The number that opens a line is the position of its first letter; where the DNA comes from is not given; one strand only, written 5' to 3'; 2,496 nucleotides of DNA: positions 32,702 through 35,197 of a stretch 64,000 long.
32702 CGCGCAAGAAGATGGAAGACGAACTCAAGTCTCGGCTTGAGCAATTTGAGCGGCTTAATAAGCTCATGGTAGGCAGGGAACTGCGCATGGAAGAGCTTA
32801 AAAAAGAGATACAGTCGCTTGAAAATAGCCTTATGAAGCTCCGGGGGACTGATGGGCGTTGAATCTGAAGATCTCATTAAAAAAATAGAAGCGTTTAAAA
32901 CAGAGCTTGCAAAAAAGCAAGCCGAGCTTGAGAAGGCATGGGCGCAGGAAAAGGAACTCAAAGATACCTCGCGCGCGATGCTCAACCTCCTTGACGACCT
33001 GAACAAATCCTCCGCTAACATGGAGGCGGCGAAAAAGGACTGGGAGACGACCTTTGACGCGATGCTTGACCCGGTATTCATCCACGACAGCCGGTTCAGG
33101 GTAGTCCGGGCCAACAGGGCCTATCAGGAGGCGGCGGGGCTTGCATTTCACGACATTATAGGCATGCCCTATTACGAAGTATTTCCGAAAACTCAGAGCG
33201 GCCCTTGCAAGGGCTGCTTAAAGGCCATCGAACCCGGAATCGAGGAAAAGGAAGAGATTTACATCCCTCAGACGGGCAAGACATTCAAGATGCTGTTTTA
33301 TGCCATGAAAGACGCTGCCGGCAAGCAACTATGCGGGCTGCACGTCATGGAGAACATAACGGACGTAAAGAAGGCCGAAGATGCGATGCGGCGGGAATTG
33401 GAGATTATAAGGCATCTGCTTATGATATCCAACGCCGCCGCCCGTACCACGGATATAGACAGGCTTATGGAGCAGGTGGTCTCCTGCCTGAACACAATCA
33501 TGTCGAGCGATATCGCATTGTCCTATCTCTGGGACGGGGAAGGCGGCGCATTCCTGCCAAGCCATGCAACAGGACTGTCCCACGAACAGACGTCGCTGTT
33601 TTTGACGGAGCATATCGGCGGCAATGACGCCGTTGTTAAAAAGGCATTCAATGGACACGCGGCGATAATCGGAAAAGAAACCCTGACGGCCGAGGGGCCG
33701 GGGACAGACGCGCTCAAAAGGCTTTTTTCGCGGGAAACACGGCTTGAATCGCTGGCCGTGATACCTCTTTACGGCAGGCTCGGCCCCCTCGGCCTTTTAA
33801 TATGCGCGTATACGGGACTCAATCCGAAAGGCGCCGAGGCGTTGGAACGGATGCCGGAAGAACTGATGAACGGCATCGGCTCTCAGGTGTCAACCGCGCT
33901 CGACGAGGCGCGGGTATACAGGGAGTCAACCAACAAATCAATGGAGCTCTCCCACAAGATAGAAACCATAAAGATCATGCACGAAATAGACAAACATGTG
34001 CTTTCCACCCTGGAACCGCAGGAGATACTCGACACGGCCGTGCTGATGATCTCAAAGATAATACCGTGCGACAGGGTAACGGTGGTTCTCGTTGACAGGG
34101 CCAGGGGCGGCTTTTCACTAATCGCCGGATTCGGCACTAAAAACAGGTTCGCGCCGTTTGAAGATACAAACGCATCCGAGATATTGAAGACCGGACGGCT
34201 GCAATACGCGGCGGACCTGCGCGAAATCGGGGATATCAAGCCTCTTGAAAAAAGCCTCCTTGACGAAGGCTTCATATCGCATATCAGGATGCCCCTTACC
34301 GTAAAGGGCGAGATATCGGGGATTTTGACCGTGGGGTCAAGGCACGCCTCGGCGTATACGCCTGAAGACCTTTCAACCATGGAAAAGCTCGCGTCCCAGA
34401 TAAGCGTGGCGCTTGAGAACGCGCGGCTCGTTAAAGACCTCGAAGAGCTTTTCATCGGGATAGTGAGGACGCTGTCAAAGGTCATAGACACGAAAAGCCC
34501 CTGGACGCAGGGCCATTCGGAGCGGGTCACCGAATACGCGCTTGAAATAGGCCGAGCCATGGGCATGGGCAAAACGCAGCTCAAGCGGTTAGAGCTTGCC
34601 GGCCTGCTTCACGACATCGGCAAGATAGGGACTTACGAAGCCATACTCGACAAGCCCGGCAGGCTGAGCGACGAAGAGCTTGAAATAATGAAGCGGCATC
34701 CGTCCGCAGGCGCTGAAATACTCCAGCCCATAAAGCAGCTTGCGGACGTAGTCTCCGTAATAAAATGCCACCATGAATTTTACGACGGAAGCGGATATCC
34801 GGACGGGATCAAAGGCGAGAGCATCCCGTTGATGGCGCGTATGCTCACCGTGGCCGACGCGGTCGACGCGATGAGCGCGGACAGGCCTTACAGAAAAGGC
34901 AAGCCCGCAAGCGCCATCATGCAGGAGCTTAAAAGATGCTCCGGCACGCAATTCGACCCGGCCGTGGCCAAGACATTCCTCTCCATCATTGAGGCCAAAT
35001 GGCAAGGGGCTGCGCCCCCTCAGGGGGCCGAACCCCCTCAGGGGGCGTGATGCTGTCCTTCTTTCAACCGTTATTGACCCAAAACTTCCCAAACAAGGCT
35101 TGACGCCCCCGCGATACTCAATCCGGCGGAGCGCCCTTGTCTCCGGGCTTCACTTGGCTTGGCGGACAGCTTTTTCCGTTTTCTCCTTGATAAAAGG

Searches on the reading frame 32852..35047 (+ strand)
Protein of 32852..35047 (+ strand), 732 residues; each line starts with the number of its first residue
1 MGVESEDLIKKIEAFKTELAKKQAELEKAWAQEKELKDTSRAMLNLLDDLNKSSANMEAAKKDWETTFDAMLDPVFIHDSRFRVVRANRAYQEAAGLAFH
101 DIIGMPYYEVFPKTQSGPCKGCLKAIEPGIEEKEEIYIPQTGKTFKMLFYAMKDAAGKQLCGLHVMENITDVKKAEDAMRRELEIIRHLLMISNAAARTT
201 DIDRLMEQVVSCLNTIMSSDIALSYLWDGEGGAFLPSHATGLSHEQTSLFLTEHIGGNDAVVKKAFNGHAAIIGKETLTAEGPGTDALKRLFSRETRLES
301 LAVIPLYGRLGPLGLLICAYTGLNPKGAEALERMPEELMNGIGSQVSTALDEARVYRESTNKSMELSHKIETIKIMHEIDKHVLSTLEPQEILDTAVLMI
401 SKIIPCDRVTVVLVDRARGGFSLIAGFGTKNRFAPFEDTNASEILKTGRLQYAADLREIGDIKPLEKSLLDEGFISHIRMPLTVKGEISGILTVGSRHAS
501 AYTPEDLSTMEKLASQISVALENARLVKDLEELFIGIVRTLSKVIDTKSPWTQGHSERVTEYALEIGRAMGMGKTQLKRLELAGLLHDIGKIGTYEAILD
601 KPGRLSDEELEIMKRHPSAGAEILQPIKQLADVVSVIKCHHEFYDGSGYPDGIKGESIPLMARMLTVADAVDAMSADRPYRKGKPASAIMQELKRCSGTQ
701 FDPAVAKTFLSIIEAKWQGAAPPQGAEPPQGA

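Call 59: search_protein_families(library=pfam, proteins=[window:32852-35047:+], max_evalue=0.00001)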
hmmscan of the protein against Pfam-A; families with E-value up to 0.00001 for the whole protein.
window:32852-35047:+ (732 aa): 6 families
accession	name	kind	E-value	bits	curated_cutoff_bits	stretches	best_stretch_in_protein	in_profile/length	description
PF13487.12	HD_5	-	1e-40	139.7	27.2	1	540-705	2-170/170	HD domain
PF01966.28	HD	-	1.2e-21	77.6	22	1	554-674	3-116/116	HD domain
PF13492.12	GAF_3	-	1.6e-17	64.5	27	1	388-523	1-129/129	GAF domain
PF01590.32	GAF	-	5.2e-14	53.4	22.4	1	389-521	2-133/133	GAF domain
PF13185.12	GAF_2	-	9.7e-14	52.2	28.6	1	387-522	2-136/136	GAF domain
PF08448.16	PAS_4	-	1.4e-07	32.1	23.1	1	68-170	1-106/110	PAS fold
